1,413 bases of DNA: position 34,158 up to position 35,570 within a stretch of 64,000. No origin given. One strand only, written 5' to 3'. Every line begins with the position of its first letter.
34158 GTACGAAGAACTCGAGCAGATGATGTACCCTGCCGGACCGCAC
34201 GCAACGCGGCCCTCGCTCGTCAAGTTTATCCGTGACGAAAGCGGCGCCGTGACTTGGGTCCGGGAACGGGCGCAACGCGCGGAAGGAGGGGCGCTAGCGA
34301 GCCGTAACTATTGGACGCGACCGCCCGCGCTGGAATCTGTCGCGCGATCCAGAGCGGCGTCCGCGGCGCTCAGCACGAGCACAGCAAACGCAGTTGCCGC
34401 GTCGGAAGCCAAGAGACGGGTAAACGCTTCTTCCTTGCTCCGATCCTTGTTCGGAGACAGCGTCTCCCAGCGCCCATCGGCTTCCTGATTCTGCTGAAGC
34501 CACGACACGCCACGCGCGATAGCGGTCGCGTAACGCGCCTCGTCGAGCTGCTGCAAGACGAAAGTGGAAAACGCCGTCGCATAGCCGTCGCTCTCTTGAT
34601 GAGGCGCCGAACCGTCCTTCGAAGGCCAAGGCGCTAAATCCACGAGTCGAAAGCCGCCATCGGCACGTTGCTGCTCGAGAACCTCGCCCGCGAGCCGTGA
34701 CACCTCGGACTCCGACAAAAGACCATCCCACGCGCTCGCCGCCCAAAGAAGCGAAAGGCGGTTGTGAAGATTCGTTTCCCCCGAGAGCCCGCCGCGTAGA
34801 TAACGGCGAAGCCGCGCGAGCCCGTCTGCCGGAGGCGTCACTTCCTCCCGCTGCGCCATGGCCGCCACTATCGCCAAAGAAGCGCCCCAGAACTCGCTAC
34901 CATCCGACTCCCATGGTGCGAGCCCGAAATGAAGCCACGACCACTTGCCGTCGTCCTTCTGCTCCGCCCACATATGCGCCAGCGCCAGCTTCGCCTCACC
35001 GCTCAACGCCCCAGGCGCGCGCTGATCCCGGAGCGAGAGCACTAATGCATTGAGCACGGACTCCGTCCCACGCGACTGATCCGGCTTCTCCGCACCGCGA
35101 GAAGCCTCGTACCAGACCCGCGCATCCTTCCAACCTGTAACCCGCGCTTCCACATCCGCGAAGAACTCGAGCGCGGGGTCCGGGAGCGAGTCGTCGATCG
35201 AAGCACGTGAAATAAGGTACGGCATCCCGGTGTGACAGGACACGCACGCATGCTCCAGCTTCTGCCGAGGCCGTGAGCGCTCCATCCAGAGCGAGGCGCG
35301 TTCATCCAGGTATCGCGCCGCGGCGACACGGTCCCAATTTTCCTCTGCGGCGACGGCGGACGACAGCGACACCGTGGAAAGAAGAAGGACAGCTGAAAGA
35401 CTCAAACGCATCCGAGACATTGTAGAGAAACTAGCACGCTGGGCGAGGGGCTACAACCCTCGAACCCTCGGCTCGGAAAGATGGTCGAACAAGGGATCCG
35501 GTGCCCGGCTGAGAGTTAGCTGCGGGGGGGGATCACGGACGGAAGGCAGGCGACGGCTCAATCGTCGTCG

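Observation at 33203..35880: Mini-island bracketed by two ORF6N-domain genes (one intact, one frameshifted) carrying a secreted CxxCH plus prenyltransferase-repeat protein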

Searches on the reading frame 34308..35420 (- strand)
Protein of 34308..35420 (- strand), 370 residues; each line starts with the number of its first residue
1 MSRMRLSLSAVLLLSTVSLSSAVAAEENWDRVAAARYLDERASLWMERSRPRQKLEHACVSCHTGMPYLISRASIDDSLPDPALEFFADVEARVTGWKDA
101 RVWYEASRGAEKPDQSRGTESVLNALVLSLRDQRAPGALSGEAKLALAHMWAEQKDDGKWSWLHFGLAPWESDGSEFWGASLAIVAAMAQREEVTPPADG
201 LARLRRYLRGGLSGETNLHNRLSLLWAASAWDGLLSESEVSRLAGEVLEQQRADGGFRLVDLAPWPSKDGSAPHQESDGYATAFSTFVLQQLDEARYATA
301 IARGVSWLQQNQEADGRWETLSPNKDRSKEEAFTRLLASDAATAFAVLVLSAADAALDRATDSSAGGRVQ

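Call 3: search_protein_families(library=pfam, proteins=[window:34308-35420:-], max_evalue=0.1)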
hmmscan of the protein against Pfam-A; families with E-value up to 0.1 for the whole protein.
window:34308-35420:- (370 aa): 2 families
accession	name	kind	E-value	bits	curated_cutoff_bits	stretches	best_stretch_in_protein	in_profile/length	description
PF13243.12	SQHop_cyclase_C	-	5e-06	26.2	26.1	1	280-358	188-264/319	Squalene-hopene cyclase C-terminal domain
PF07678.20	TED_complement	-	0.011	15.2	22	1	274-354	87-166/312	A-macroglobulin TED domain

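Call 5: find_homologous_proteins(query=window:34308-35420:-)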
Query window:34308-35420:- (370 aa): 399 proteins with E <= 0.001 among 8000 candidates; the best 120 are listed.
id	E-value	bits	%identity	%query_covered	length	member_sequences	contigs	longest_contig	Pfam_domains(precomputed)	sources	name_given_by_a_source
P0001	1.2e-229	779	97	100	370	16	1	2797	PF13243.13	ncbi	-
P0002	1.4e-204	697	87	100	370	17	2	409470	PF13243.13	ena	-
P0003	1.0e-171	589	75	98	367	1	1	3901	-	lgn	-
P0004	2.7e-165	568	85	81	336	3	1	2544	PF13243.13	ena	-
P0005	1.8e-148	512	67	94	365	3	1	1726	PF13243.13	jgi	-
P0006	6.6e-148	510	66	94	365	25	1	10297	PF13243.13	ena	-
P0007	1.2e-145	503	67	88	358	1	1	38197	PF13243.13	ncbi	-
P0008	3.6e-145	501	66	94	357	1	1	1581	PF13243.13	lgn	-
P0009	4.3e-144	498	65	95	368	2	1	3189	PF13243.13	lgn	-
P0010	2.6e-143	495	65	95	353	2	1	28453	PF13243.13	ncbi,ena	-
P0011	4.0e-142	491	66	91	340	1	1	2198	PF13243.13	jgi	jgi:hypothetical protein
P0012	7.7e-142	490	65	92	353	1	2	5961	-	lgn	-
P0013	4.7e-141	488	63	94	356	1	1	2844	PF13243.13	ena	-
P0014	2.3e-140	486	64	95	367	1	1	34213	PF13243.13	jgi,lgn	jgi:hypothetical protein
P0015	3.2e-140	485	64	94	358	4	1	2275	-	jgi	-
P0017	2.1e-138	479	63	94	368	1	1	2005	PF13243.13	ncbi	-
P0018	2.1e-138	479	64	92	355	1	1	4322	PF13243.13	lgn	-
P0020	5.6e-137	474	64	92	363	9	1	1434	PF13243.13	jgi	-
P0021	7.6e-137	474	62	92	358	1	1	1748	PF13243.13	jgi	jgi:hypothetical protein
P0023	1.6e-136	473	65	93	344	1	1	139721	PF13243.13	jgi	jgi:squalene-hopene/tetraprenyl-beta-curcumene cyclase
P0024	8.6e-136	471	63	93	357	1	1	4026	PF13243.13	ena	-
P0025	6.0e-135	468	63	92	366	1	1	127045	PF13243.13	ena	-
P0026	8.2e-135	467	64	90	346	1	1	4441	PF13243.13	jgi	-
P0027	1.3e-134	467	60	98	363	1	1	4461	PF13243.13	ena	-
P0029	3.0e-132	459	62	94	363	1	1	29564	PF13243.13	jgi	jgi:squalene-hopene/tetraprenyl-beta-curcumene cyclase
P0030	4.6e-132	458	62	92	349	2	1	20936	PF13243.13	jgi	jgi:hypothetical protein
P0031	3.8e-130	452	62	90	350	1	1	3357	PF13243.13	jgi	jgi:hypothetical protein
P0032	1.3e-129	450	62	97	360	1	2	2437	PF13243.13,PF13249.13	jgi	jgi:hypothetical protein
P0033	6.9e-129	448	78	71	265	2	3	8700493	PF13243.13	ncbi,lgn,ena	-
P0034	3.0e-128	446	60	95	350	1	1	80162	PF13243.13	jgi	jgi:squalene-hopene/tetraprenyl-beta-curcumene cyclase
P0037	9.7e-118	411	56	94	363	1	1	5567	PF13243.13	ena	-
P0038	1.5e-117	411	65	78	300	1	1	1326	PF13243.13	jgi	jgi:hypothetical protein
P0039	8.0e-117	408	66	78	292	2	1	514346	PF13243.13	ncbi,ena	-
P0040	6.1e-116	405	55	95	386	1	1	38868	PF13243.13,PF00432.28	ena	-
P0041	3.5e-114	399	55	99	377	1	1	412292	-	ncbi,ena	-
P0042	2.6e-110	387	66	72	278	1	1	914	PF13243.13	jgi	jgi:hypothetical protein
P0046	9.1e-106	372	64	69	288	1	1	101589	PF13243.13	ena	-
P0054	6.6e-73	264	44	92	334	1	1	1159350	PF13243.13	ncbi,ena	-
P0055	1.6e-72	262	43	93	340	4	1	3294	PF13243.13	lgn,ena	-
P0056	8.2e-72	260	44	88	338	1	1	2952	PF13243.13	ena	-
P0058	2.3e-71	259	44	89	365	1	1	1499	PF13243.13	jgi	jgi:hypothetical protein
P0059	6.7e-70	254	44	88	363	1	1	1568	PF13243.13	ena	-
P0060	4.5e-69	251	44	88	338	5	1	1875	PF13243.13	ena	-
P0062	7.4e-68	247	44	88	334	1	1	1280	PF13243.13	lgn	-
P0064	2.8e-65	239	58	58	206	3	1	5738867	PF13243.13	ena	-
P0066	1.1e-64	237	41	94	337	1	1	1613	PF13243.13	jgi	jgi:hypothetical protein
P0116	1.8e-60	223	43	88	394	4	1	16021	PF13243.13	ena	-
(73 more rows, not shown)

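Call 6: search_protein_families(library=ncbifam, proteins=[window:34308-35420:-], max_evalue=0.1)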
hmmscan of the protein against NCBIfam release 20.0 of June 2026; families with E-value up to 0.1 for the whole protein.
window:34308-35420:- (370 aa): 4 families
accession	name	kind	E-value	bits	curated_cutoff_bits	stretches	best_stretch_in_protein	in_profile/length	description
TIGR03463.1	osq_cycl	subfamily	0.00028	19.3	851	1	241-319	528-603/634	2,3-oxidosqualene cyclase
TIGR01787.1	squalene_cyclas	subfamily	0.0005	18.8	322.7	1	280-354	488-561/622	squalene/oxidosqualene cyclases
TIGR01507.1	hopene_cyclase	equivalog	0.0026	16.2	431.1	1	246-320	530-602/640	squalene--hopene cyclase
TIGR02474.1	pec_lyase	equivalog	0.063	12.9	189.8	1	286-326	55-95/295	pectate lyase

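Call 9: search_solved_structures(query=A1, max_evalue=1, show_alignments=2)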
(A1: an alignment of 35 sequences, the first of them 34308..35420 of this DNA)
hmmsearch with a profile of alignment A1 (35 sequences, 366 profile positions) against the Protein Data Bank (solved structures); distinct sequences matched with E-value up to 1: 30.
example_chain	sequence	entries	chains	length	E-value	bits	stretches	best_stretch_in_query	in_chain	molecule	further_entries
2sqc_A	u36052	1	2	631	1.1e-15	60.6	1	288-328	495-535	SQUALENE-HOPENE CYCLASE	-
3sqc_A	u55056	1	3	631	1.4e-15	60.3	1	288-328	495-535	SQUALENE--HOPENE CYCLASE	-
1gsz_A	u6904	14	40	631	2.1e-15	59.6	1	288-328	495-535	SQUALENE--HOPENE CYCLASE | SQUALENE-HOPENE CYCLASE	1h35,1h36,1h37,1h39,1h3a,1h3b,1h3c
8pak_A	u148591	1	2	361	2.1e-08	36.6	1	285-329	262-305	Squalene--hopene cyclase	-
8paj_A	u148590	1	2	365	7.1e-08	34.9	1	283-328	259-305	Squalene-hopene/tetraprenyl-beta-curcumene cyclase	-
6ij1_A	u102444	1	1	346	5.2e-06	28.8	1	283-328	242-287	Prenylcyclase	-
7xqz_A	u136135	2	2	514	0.00037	22.6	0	245-326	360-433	SQHop_cyclase_C domain-containing protein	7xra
8zg5_A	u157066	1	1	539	0.00042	22.5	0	245-326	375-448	Squalene cyclase C-terminal domain-containing protein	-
7xr7_A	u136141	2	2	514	0.00042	22.5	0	245-326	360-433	SQHop_cyclase_C domain-containing protein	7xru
7xq4_A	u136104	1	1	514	0.00045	22.4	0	245-326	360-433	SQHop_cyclase_C domain-containing protein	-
8zg0_A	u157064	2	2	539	0.0005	22.2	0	245-326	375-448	Squalene cyclase C-terminal domain-containing protein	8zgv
8zg1_A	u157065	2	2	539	0.0005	22.2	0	245-326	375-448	Squalene cyclase C-terminal domain-containing protein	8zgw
5bp8_A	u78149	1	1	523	0.00052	22.2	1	284-327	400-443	Ent-copalyl diphosphate synthase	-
1w6k_A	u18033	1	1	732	0.0056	18.8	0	252-329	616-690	LANOSTEROL SYNTHASE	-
1w6j_A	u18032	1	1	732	0.0082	18.2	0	252-329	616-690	LANOSTEROL SYNTHASE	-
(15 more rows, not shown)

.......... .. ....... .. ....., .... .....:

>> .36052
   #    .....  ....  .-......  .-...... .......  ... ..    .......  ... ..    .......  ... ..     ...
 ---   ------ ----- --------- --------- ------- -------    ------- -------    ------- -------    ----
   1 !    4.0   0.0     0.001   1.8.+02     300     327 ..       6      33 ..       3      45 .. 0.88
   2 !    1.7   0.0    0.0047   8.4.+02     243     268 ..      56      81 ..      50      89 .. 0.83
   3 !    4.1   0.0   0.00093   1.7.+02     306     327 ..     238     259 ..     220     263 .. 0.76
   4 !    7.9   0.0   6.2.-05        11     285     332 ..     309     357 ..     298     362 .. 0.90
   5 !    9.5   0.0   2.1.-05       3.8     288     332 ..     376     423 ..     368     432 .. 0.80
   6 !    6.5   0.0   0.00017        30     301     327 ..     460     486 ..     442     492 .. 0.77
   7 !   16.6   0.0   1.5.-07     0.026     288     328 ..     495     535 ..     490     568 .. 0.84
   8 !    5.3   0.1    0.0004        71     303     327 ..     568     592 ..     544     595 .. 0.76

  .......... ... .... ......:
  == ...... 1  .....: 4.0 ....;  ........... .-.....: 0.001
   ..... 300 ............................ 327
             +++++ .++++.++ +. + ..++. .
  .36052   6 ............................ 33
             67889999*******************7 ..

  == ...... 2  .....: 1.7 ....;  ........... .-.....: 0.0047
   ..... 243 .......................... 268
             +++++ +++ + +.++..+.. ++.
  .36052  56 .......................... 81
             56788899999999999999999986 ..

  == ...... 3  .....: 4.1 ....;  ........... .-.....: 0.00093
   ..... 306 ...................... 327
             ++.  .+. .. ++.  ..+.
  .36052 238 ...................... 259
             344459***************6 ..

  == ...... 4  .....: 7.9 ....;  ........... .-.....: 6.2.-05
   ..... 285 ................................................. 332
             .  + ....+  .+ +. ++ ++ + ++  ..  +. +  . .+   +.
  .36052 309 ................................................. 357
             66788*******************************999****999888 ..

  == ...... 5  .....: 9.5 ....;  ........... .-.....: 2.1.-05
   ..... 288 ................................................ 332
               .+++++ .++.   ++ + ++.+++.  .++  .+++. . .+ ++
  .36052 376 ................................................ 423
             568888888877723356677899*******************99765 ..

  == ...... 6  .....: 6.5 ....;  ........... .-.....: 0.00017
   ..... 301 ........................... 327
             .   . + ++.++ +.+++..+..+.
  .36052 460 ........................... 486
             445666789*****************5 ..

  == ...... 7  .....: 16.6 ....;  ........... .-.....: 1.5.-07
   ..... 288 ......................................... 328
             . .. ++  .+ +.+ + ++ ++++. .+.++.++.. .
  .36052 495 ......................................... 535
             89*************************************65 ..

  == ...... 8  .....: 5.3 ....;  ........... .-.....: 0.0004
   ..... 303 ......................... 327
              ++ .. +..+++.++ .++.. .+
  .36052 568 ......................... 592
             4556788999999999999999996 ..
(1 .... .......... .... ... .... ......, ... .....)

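Call 10: find_encoding_contigs(protein=P0002, flank=10000, max_places=4)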
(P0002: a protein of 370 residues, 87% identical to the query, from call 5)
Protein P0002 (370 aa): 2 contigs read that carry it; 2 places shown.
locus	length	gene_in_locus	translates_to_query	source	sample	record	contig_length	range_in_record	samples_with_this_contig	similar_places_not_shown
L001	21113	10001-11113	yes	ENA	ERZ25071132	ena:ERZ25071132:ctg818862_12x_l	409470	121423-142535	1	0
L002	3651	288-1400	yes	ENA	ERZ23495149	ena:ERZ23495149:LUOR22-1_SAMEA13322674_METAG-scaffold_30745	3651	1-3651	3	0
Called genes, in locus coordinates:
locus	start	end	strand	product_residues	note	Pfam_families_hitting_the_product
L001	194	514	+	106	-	-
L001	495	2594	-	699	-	PF00378:ECH_1, PF16113:ECH_2, PF02737:3HCDH_N, PF00725:3HCDH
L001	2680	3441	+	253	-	PF13489:Methyltransf_23 (weak), PF13847:Methyltransf_31, PF08241:Methyltransf_11, PF08242:Methyltransf_12 (weak), PF13649:Methyltransf_25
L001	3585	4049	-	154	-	-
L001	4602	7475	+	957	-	PF02085:Cytochrom_CIII (faint), PF23914:TPR_CcmH_CycH (weak), PF25060:ARM_TT21_2nd (weak), PF13432:TPR_16 (weak), PF14559:TPR_19 (weak), PF13432:TPR_16, PF14559:TPR_19, PF13424:TPR_12 (weak), +19 more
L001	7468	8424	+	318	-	-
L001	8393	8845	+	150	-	-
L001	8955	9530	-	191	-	-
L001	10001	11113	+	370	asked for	PF13243:SQHop_cyclase_C (faint)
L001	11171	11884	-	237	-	PF00230:MIP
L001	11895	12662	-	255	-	PF01266:DAO, PF16901:DAO_C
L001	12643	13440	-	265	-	PF00890:FAD_binding_2 (weak), PF01266:DAO, PF12831:FAD_oxidored (weak), PF13450:NAD_binding_8 (faint)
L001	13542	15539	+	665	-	PF02837:Glyco_hydro_2_N, PF22666:Glyco_hydro_2_N2, PF00703:Glyco_hydro_2, PF02836:Glyco_hydro_2_C, PF16353:LacZ_4 (weak)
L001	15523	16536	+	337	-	PF02929:Bgal_small_N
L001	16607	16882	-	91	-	-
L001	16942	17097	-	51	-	-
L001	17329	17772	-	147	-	PF00903:Glyoxalase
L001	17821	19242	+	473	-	PF01839:FG-GAP (faint), PF12256:TcdB_toxin_midN (faint), PF13517:FG-GAP_3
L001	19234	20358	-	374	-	PF00155:Aminotran_1_2, PF00266:Aminotran_5 (faint)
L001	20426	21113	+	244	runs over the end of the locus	PF03737:RraA-like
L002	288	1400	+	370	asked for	PF13243:SQHop_cyclase_C (faint)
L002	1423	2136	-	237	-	PF00230:MIP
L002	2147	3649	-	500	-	?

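Call 15: find_encoding_contigs(protein=P0001, flank=10000, max_places=4)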
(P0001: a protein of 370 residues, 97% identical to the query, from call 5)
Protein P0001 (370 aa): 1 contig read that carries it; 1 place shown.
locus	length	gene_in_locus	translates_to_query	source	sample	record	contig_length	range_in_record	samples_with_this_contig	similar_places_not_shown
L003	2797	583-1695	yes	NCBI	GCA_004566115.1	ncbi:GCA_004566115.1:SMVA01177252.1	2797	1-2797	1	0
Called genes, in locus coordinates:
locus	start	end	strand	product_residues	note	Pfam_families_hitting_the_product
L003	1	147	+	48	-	?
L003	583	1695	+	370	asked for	PF13243:SQHop_cyclase_C (faint)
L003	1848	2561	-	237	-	PF00230:MIP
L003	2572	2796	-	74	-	?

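Call 21: predict_structure(alignment_id=A1)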
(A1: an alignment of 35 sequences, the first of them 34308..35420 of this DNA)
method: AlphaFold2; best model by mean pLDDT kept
length: 370 residues; sequences in the alignment: 35
mean_pLDDT: 89.5   pTM: 0.89
mean pLDDT of the five models: 89.5, 89.2, 88.9, 88.5, 88.0
residues with pLDDT >= 90: 261; 70-90: 74; 50-70: 11; < 50: 24
segments of 3 or more residues with pLDDT < 50: 1-13, 15-24
pLDDT, mean of each block of 10 residues (from residue 1): 40 46 64 98 93 87 95 93 97 95 86 95 98 91 98 98 89 93 95 95 97 89 97 96 98 97 85 91 98 96 98 96 73 91 98 94 71
secondary structure, 60 per line:
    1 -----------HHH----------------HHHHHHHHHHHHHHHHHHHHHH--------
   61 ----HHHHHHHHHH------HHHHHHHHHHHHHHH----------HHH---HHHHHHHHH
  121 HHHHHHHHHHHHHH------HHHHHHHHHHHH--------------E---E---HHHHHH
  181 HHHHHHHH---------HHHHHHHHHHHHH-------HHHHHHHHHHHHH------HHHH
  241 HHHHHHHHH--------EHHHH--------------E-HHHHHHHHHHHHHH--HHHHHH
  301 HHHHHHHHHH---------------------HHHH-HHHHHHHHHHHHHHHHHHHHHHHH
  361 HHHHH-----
elements in order: H31-52 H65-74 H81-95 H112-134 H141-152 H175-188 H198-210 H218-230 H237-249 H259-262 H279-292 H295-310 H332-335 H337-365

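Call 24: fold_search(model_id=the predicted structure, library=pdb)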
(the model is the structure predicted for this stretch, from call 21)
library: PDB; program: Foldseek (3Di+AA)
matches with E <= 10: 543; with E <= 0.001: 38
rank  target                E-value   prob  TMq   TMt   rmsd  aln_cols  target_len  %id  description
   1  8pak_A                1.1e-05  1.00  0.49  0.52   9.4       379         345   16  Crystal Structure of a Squalene-Hopene Cyclase from Cystobacter fuscus (released 2024-06-26)
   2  8pak_B                2.8e-05  1.00  0.49  0.52   9.4       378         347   15  Crystal Structure of a Squalene-Hopene Cyclase from Cystobacter fuscus (released 2024-06-26)
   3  8paj_A                3.0e-05  1.00  0.51  0.54   9.1       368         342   17  Crystal Structure of a Squalene-Hopene cyclase from Archangium gephyra (released 2024-06-26)
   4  8paj_B                5.2e-05  1.00  0.49  0.53   9.3       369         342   18  Crystal Structure of a Squalene-Hopene cyclase from Archangium gephyra (released 2024-06-26)
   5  1w6k                  9.7e-05  1.00  0.42  0.24  12.0       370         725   14  Structure of human OSC in complex with Lanosterol (released 2004-10-29)
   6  6tav_D                1.7e-04  1.00  0.50  0.17   7.8       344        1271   12  Crystal structure of endopeptidase-induced alpha2-macroglobulin (released 2021-05-12)
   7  1sqc                  3.0e-04  1.00  0.47  0.30   7.8       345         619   13  SQUALENE-HOPENE-CYCLASE FROM ALICYCLOBACILLUS ACIDOCALDARIUS (released 1997-12-17)
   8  8zg5                  3.1e-04  1.00  0.47  0.38   5.9       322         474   17  Drimenyl diphosphate synthase SsDMS_Y505I&D303A from Streptomyces showdoensis (Apo) (released 2025-05-21)
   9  7zgj_B                3.4e-04  1.00  0.45  0.20   7.9       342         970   12  Trypanosoma brucei gambiense ISG65 in complex with human complement component C3 (released 2023-04-05)
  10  8cml_B                3.5e-04  1.00  0.48  0.24  13.9       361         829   11  Cryo-EM structure of complement C5 in complex with nanobodies UNbC5-1 and UNbC5-2 (released 2023-09-27)
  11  2v3n                  3.9e-04  1.00  0.46  0.42   7.9       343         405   12  Crystallographic analysis of upper axial ligand substitutions in cobalamin bound to transcobalamin (released 2007-10-30)
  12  3sqc_A                4.1e-04  1.00  0.47  0.29   7.7       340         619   12  SQUALENE-HOPENE CYCLASE (released 1999-05-18)
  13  7xru                  4.4e-04  1.00  0.47  0.37   5.9       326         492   16  Drimenyl diphosphate synthase D303E from Streptomyces showdoensis in complex with 2-fluorofarnesyl diphosphate (2F-FPP)  (released 2023-03-15)
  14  6tav_A                5.1e-04  1.00  0.50  0.16   7.2       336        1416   13  Crystal structure of endopeptidase-induced alpha2-macroglobulin (released 2021-05-12)
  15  8zgv                  5.3e-04  1.00  0.47  0.38   5.9       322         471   17  Drimenyl diphosphate synthase SsDMS_F248A&D303E from Streptomyces showdoensis in complex with farnesyl diphosphate (FPP) (released 2025-05-21)
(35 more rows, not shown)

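Call 25: find_encoding_contigs(protein=P0054, flank=8000, max_places=2)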
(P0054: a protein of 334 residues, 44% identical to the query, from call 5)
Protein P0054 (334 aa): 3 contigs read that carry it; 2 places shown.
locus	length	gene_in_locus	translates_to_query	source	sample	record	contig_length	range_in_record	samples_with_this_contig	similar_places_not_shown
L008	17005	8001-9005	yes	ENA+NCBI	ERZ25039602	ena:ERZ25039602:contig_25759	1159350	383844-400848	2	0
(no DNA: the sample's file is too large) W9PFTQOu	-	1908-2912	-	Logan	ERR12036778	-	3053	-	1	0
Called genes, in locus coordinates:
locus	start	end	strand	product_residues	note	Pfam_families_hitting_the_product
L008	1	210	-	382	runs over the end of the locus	PF16697:Yop-YscD_cpl (weak), PF00498:FHA, PF00563:EAL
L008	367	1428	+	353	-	PF02424:ApbE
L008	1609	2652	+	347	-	PF13428:TPR_14 (faint), PF13431:TPR_17 (faint), PF13371:TPR_9 (weak), PF13432:TPR_16 (weak), PF12895:ANAPC3 (weak), PF07719:TPR_2 (weak), PF13181:TPR_8 (weak), PF06262:Zincin_1, +8 more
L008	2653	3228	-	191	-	PF01551:Peptidase_M23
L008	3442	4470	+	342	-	PF00561:Abhydrolase_1, PF12697:Abhydrolase_6, PF12146:Hydrolase_4 (faint)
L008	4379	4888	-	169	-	-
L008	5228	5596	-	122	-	PF13186:SPASM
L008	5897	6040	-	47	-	-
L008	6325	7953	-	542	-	PF00756:Esterase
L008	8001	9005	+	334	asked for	PF13243:SQHop_cyclase_C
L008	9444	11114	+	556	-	PF05496:RuvB_N (weak), PF13177:DNA_pol3_delta2, PF00004:AAA, PF13401:AAA_22 (faint), PF22608:DNAX_ATPase_lid, PF12169:DNA_pol3_gamma3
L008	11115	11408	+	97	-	PF02575:YbaB_DNA_bd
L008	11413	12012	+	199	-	PF21176:RecR_HhH, PF13662:Toprim_4, PF01751:Toprim, PF21175:RecR_C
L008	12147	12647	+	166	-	PF03259:Robl_LC7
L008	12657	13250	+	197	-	PF00025:Arf (weak)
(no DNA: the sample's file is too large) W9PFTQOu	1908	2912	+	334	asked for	PF13243:SQHop_cyclase_C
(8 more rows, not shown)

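Call 26: find_encoding_contigs(protein=P0041, flank=8000, max_places=2)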
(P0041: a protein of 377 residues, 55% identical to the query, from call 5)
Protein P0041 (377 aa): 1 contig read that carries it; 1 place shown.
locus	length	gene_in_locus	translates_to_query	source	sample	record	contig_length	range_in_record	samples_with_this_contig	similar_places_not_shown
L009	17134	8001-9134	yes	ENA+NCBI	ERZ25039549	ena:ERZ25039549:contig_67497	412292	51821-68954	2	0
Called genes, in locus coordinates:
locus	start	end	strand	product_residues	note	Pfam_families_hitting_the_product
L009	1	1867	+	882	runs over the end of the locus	PF25183:OMP_b-brl_4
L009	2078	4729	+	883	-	PF01326:PPDK_N, PF00391:PEP-utilizers, PF02896:PEP-utilizers_C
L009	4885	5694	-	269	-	PF13578:Methyltransf_24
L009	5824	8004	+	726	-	PF02746:MR_MLE_N, PF13378:MR_MLE_C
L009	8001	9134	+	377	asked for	-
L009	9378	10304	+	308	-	PF02633:Creatininase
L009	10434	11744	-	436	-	PF00657:Lipase_GDSL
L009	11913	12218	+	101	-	-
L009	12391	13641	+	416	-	PF04389:Peptidase_M28, PF01546:Peptidase_M20, PF07687:M20_dimer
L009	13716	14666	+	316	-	PF13911:AhpC-TSA_2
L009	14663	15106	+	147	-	-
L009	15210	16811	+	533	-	PF00089:Trypsin, PF13365:Trypsin_2, PF00595:PDZ (weak), PF13180:PDZ_2, PF17820:PDZ_6 (weak), PF00595:PDZ, PF13180:PDZ_2, PF17820:PDZ_6 (weak)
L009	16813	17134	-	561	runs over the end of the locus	PF13439:Glyco_transf_4, PF13579:Glyco_trans_4_4, PF20706:GT4-conflict, PF00534:Glycos_transf_1, PF13692:Glyco_trans_1_4, PF13524:Glyco_trans_1_2, PF02397:Bac_transf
